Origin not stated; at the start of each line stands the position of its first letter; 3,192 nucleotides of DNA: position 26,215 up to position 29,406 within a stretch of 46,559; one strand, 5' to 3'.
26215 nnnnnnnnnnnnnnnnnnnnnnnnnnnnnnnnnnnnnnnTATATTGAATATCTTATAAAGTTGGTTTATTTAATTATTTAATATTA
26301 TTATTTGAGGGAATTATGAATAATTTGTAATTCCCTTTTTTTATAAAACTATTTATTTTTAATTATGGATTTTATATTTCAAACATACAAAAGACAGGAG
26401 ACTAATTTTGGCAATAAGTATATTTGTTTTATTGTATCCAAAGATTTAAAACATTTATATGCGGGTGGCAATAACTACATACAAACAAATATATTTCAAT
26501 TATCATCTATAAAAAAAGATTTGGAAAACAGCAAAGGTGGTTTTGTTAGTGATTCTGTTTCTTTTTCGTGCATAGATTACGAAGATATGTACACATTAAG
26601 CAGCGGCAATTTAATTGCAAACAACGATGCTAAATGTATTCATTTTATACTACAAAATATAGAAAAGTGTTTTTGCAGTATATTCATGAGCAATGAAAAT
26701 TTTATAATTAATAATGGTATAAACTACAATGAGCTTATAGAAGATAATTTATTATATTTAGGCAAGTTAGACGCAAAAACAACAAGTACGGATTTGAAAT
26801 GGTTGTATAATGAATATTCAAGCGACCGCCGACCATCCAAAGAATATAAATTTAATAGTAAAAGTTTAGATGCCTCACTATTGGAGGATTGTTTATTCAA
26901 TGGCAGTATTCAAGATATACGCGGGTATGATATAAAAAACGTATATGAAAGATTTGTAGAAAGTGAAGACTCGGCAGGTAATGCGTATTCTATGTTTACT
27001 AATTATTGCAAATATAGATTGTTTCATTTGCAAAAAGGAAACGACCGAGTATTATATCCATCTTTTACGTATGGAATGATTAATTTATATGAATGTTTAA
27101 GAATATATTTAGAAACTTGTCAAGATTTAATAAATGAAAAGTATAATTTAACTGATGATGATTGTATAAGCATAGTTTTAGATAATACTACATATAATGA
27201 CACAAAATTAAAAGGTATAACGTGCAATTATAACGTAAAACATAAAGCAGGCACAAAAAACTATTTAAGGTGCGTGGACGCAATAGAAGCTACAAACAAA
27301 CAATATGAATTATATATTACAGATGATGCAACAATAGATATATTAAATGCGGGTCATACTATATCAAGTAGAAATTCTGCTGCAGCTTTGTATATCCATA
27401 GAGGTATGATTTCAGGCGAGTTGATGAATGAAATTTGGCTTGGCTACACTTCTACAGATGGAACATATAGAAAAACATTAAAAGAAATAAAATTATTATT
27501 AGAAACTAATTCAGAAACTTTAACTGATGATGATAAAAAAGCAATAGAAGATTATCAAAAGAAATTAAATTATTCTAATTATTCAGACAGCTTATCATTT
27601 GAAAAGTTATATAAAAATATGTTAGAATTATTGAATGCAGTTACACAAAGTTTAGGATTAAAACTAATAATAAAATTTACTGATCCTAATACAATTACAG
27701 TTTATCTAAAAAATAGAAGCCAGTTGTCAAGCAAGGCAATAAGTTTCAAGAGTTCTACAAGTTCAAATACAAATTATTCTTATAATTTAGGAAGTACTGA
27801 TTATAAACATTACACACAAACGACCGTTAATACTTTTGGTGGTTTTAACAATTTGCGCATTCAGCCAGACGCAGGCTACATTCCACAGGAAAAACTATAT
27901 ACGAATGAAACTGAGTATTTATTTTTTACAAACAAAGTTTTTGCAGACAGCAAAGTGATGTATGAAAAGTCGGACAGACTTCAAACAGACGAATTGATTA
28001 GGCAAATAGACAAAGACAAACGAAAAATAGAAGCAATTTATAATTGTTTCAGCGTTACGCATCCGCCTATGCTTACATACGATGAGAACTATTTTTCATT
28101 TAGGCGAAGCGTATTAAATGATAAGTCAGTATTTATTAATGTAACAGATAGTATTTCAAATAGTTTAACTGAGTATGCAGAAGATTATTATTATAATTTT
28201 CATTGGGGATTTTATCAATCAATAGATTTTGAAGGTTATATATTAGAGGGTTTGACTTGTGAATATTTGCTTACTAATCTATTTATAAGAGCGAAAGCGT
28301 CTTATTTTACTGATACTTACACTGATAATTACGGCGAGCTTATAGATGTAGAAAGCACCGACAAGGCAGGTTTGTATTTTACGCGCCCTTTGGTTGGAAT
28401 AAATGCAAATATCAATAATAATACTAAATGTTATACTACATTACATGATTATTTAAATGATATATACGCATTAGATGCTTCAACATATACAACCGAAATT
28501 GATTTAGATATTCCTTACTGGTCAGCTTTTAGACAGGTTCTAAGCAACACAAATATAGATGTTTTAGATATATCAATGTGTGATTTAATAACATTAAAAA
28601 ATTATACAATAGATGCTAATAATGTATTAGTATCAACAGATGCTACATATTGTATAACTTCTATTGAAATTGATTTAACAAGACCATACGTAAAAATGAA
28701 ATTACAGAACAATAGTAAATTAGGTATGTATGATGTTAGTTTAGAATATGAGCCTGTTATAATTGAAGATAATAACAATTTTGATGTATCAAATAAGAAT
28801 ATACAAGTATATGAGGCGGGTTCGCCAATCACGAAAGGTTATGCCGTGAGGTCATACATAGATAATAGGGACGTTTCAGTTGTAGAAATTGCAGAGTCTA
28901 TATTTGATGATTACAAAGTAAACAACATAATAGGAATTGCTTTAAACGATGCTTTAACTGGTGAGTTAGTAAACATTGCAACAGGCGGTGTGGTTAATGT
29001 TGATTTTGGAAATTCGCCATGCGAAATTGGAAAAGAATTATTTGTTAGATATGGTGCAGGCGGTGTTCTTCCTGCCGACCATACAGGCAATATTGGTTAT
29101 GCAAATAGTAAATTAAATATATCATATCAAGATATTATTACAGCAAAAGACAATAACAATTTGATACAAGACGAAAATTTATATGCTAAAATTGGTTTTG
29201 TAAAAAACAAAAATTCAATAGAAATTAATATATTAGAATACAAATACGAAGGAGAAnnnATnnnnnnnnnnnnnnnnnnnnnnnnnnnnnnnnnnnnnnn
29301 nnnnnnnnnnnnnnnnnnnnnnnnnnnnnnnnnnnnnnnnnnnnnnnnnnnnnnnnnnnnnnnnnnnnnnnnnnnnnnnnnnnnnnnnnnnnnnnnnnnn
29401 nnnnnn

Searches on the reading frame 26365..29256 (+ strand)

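Call 20: search_protein_families(library=pfam, proteins=[window:26365-29256:+], max_evalue=0.01)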
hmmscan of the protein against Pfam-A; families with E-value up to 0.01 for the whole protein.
window:26365-29256:+ (964 aa): 1 family
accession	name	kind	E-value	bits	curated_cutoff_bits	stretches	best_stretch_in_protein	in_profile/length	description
PF09956.15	Phage_cement_2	-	0.0089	16.8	24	0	850-913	23-88/103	Phage cement protein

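Call 29: search_protein_families(library=phrogs, proteins=[window:26365-29256:+], max_evalue=0.001)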
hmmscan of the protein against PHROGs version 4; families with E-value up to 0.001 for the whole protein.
window:26365-29256:+ (964 aa): 0 families
